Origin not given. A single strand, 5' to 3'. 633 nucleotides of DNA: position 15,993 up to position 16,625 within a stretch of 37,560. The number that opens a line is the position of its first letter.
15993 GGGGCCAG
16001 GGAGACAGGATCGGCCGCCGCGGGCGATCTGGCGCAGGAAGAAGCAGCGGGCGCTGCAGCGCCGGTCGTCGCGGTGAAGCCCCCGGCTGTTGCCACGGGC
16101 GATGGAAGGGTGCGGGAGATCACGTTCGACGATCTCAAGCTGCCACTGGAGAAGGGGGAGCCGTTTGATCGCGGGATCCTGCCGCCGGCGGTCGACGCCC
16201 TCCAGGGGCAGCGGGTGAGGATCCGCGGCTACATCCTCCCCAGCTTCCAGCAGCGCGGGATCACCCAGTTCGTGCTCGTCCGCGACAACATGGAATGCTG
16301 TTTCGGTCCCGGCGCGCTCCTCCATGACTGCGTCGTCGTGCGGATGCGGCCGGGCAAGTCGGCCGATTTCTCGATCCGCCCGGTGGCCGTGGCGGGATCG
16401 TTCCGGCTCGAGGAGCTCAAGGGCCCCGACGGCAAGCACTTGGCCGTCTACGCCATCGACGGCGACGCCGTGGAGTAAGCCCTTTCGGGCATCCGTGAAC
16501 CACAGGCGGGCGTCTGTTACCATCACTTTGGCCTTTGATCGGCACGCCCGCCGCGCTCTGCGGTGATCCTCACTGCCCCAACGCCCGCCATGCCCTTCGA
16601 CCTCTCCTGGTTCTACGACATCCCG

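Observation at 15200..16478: Overlapping tandem paralogs with a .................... core, possibly a divergent DUF3299 module like those next to Zur-regulated MacB-type ABC systems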

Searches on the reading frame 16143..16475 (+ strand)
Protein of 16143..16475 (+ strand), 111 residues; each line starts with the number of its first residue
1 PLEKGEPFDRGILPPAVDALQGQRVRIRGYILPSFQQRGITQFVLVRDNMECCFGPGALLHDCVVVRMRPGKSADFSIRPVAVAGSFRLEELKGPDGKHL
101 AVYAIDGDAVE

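Call 17: find_related_loci(query=A1, collection=genome_contigs, flank=8000)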
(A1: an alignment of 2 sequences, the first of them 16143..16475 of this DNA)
Query A1 (111 aa) in genome_contigs; peptide patterns used: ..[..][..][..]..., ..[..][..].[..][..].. (x = any residue, [..] = any of these).
458 stretches matched a pattern; 425 encode a relative of the query (tblastn E <= 1e-3); the best 80 are kept; 80 distinct loci.
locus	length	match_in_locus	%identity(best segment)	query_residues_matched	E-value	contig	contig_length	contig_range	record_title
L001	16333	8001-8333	99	1-111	1e-72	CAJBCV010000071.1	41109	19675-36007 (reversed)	MAG: uncultured Planctomycetaceae bacterium isolate Loc090907-1m_bin-358 genome assembly, contig: bin-358:071/573, whole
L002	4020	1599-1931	99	1-111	5e-72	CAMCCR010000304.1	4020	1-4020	MAG: Candidatus Kuenenia stuttgartiensis isolate ZE-13nov19-118 genome assembly, contig: ZE-13nov19-C56545, whole genome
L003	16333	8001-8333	97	1-111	7e-72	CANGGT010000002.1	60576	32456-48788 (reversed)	MAG: Planctomycetaceae bacterium isolate Jr-28jun17-107 genome assembly, contig: Jr-28jun17-C619, whole genome shotgun s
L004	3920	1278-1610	99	1-111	5e-72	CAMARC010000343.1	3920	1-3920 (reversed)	MAG: Candidatus Kuenenia stuttgartiensis isolate GH-07nov19-106 genome assembly, contig: GH-07nov19-C55086, whole genome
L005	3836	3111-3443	97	1-111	1e-71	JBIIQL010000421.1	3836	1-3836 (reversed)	MAG: Pirellulales bacterium isolate ME2003-07-11_3300042290_group2_bin72 Rohwer_bin1678_scaffold_25861_c1, whole genome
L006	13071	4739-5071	92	1-111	3e-67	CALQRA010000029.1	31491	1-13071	MAG: Candidatus Kuenenia stuttgartiensis isolate HRSG-H1-bin-26 genome assembly, contig: HRSG-H1-C735, whole genome shot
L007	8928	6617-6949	92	1-111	5e-67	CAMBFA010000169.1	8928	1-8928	MAG: Candidatus Kuenenia stuttgartiensis isolate MoH-02may19-292 genome assembly, contig: MoH-02may19-C16528, whole geno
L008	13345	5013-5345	92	1-111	5e-67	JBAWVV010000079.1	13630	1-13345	MAG: Planctomycetia bacterium isolate ELA020 MAG020_79, whole genome shotgun sequence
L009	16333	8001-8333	91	1-111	1e-66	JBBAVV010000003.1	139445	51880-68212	MAG: Pirellulales bacterium isolate EUL_332 ctg3-EUL_332, whole genome shotgun sequence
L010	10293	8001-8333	91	1-111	4e-66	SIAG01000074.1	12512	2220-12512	MAG: Planctomycetaceae bacterium isolate Baikal-deep-G168 BACOMB-C24381, whole genome shotgun sequence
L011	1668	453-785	83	1-111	1e-61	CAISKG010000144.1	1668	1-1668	MAG: uncultured Planctomycetaceae bacterium isolate LaPlata_bin-3722 genome assembly, contig: bin-3722:144/646, whole ge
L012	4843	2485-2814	76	2-111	2e-57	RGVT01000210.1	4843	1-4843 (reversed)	MAG: Planctomycetia bacterium isolate WB9_2_258 contig_100_209, whole genome shotgun sequence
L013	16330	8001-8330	78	2-111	2e-57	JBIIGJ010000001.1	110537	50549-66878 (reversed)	MAG: Pirellulales bacterium isolate ME2001-07-16D8pf_3300042503_group1_bin11 Rohwer_bin1731_scaffold_28_c1, whole genome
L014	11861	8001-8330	75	2-111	2e-57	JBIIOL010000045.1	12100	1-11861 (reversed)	MAG: Pirellulales bacterium isolate ME2002-10-08pf_3300042317_group1_bin47 Rohwer_bin1734_scaffold_2874_c1, whole genome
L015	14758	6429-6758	76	2-111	5e-57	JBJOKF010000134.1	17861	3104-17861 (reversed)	MAG: Planctomycetota bacterium isolate stroublescreek_2019_sw_WHONDRS-S19S_0089_B_bin.80 scaffold_1807131, whole genome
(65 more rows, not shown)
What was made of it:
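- Lineage-wide presence: 425 confirmed stretches in species-representative genomes (call 17).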

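Call 24: search_protein_representatives(alignment_id=A1)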
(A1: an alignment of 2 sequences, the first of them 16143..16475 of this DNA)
Query: 2 sequences, 111 profile positions. Proteins with E-value up to 0.001 (for the whole library): 3067; up to 1e-10: 1134; up to 1e-30: 80. The best 150 are listed.
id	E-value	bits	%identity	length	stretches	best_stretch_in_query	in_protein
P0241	6.1e-43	161.5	-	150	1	14-111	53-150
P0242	2.2e-41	156.5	-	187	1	3-111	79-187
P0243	1.2e-40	154.2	-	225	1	2-111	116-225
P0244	3.7e-40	152.6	-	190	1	2-111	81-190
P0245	1.6e-39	150.5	-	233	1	2-108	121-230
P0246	3.6e-39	149.4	-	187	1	3-111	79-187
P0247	4.0e-38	146.0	-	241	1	2-111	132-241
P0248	5.2e-38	145.7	-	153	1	12-111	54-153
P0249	9.4e-38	144.8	-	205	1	4-111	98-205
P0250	1.1e-37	144.6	-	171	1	2-111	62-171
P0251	1.9e-37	143.8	-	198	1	2-111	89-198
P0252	4.6e-37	142.6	-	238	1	2-111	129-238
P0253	7.9e-37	141.9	-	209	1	2-111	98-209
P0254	8.2e-37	141.8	-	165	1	2-110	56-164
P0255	1.5e-36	140.9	-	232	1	1-110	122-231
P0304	7.5e-32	125.8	-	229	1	2-108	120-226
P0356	1.3e-28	115.4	-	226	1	3-111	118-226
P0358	1.6e-28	115.1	-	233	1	11-111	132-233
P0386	1.5e-27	112.0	-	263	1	8-111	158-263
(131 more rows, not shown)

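Call 28: find_encoding_contigs(protein=P0386, flank=8000, max_places=3)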
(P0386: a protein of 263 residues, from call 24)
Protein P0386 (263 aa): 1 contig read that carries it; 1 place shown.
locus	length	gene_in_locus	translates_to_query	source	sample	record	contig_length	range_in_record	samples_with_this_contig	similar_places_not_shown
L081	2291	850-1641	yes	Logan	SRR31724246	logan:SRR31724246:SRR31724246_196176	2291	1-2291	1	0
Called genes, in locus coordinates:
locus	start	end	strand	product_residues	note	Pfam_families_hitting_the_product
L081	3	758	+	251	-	?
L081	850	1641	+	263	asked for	PF13828:DUF4190 (weak)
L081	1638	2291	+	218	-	?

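Call 42: find_encoding_contigs(protein=P0358, flank=10000, max_places=3)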
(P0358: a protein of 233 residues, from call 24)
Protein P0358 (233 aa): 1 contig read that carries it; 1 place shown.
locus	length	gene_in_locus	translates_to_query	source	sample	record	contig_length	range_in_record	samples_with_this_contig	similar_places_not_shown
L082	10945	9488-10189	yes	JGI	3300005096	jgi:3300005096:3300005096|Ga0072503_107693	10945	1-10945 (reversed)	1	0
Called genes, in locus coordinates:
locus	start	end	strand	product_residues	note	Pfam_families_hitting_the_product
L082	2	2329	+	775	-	?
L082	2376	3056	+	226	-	PF06452:CBM9_1 (faint)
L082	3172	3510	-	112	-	-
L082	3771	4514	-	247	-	PF04055:Radical_SAM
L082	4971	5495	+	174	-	PF01668:SmpB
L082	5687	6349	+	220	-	PF00005:ABC_tran, PF13304:AAA_21 (faint)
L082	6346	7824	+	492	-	PF12704:MacB_PCD, PF02687:FtsX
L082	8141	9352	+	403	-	PF13646:HEAT_2 (faint)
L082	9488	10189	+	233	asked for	-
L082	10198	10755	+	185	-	PF11736:DUF3299 (weak)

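Call 43: find_encoding_contigs(protein=P0356, flank=10000, max_places=3)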
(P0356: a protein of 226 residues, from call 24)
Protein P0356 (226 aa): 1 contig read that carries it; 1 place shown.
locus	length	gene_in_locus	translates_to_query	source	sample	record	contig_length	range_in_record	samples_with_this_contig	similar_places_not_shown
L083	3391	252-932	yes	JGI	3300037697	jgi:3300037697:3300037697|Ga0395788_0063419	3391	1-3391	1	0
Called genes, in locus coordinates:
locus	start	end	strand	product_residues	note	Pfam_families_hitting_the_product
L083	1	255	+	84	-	?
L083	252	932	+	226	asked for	-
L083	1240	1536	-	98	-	-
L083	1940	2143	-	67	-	PF13751:DDE_Tnp_1_6 (weak)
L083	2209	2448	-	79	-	-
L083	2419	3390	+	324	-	?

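Call 44: find_encoding_contigs(protein=P0304, flank=10000, max_places=3)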
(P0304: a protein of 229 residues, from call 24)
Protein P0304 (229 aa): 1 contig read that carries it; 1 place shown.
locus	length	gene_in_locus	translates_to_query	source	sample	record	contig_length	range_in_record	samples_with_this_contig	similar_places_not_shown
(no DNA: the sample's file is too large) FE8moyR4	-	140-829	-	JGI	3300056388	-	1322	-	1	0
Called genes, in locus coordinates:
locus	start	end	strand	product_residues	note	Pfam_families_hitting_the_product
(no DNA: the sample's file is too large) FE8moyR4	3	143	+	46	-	?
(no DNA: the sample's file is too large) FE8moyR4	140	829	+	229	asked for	PF13828:DUF4190 (faint)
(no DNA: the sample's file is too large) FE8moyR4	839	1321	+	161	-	?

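Call 59: find_related_loci(query=A3, collection=metagenome_contigs, flank=9000)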
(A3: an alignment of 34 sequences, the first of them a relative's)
Query A3 (185 aa) in metagenome_contigs; peptide patterns used: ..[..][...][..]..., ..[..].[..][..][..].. (x = any residue, [..] = any of these).
600 stretches matched a pattern (row limit reached: there are more); 554 encode a relative of the query (tblastn E <= 1e-3); the best 80 are kept; 80 distinct loci.
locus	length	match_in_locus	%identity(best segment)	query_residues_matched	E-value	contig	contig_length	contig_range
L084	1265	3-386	66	58-185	9e-63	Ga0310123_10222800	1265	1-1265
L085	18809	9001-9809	68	56-185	3e-59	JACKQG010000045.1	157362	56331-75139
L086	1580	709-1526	73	66-185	2e-61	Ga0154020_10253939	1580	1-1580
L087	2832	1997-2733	68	57-185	4e-59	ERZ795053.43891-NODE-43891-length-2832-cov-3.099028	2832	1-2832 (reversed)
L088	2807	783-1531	68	56-185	3e-58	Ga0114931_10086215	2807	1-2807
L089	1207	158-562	66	48-185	8e-61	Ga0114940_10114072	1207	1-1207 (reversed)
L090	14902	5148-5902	64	43-185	7e-57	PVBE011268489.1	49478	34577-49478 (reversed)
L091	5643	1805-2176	69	62-185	9e-57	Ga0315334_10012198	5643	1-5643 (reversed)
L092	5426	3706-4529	54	8-185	1e-56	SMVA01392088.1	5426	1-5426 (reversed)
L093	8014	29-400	68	62-185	2e-56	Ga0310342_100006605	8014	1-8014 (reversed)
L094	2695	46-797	54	8-185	6e-57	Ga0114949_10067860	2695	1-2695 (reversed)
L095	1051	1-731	62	61-185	4e-60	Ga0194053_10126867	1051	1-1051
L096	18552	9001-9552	47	4-185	1e-53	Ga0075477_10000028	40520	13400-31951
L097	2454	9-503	55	21-185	1e-56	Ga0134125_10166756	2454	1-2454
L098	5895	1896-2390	55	21-185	5e-56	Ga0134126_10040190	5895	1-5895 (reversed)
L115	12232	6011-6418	60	47-185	5e-54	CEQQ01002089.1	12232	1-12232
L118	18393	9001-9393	60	55-185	4e-54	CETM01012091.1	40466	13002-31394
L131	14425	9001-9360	64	66-185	2e-53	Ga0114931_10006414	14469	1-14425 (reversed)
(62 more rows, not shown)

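Call 67: search_protein_families(library=pfam, proteins=[L085:3422-4897:+, L085:9924-10361:+, L085:10503-11804:+, L118:3018-3935:+, L118:9571-10740:+, L118:10869-12116:+, L131:3579-4139:+, L131:9379-11076:-, L090:5934-6581:-, L115:2916-5636:-], max_evalue=0.001)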
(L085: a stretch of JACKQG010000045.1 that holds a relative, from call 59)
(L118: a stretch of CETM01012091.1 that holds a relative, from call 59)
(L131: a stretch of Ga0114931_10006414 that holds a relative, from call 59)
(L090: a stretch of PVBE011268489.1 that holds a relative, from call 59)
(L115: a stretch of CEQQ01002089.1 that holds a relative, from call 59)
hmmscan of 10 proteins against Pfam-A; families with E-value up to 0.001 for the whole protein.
L085:3422-4897:+ (491 aa): 1 family
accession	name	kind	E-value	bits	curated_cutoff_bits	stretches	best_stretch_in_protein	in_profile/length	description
PF07394.17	DUF1501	-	2.5e-151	504.7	27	1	51-490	1-390/390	Protein of unknown function (DUF1501)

L085:9924-10361:+ (145 aa): 0 families

L085:10503-11804:+ (433 aa): 1 family
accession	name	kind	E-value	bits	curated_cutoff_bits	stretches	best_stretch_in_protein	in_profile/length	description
PF07813.17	LTXXQ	-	5.9e-06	27.4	24.3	0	340-420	17-96/100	LTXXQ motif family protein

L118:3018-3935:+ (305 aa): 2 families
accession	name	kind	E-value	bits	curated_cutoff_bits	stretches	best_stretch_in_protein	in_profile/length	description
PF04055.27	Radical_SAM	-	4e-21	76.3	29.5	1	75-237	1-165/166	Radical SAM superfamily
PF16881.10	LIAS_N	-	5.3e-06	27.3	27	1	21-60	57-96/96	N-terminal domain of lipoyl synthase of Radical_SAM family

L118:9571-10740:+ (389 aa): 1 family
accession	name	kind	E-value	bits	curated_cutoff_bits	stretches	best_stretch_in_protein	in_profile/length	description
PF14486.12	DUF4432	-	8.3e-102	340.5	32.5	1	47-352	2-303/304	Domain of unknown function (DUF4432)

L118:10869-12116:+ (415 aa): 0 families

L131:3579-4139:+ (186 aa): 0 families

L131:9379-11076:- (565 aa): 2 families
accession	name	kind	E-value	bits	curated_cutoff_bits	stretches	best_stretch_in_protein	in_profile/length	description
PF06005.17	ZapB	-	0.00059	20.7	31.5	1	281-343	4-66/71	Cell division protein ZapB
PF15905.10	HMMR_N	-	0.00093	19.2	30.1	1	68-215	182-328/330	Hyaluronan mediated motility receptor N-terminal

L090:5934-6581:- (215 aa): 1 family
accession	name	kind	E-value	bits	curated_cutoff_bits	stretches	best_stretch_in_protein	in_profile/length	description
PF00160.26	Pro_isomerase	-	3.5e-45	154.5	21.7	1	52-200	2-159/159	Cyclophilin type peptidyl-prolyl cis-trans isomerase/CLD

L115:2916-5636:- (906 aa): 8 families
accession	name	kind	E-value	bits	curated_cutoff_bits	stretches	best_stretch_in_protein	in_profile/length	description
PF00069.31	Pkinase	-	6.4e-54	183.5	31.7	1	36-290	1-253/263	Protein kinase domain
PF07714.23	PK_Tyr_Ser-Thr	-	1.2e-37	130.1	23.1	1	37-290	2-250/258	Protein tyrosine and serine/threonine kinase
PF07676.18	PD40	-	4.8e-16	58.7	20.9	1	689-710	12-32/38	WD40-like Beta Propeller Repeat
PF03109.22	ABC1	-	3.7e-09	36.5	22.9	1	71-184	110-218/244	ABC1 atypical kinase-like domain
PF01636.29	APH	-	5.7e-06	26.7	23.2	0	142-181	154-198/239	Phosphotransferase enzyme family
PF02897.21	Peptidase_S9_N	-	3.8e-05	23.1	24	1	646-713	126-197/414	Prolyl oligopeptidase, N-terminal beta-propeller domain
PF00930.27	DPPIV_N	-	0.00024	20.4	22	0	431-480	49-97/354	Dipeptidyl peptidase IV (DPP IV) N-terminal region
PF01163.29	RIO1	-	0.00082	19.5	22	0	108-178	80-149/187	RIO domain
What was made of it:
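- Flanking genes are variable and not metal-related (call 67).
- Tried and rejected: None was found (call 67).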
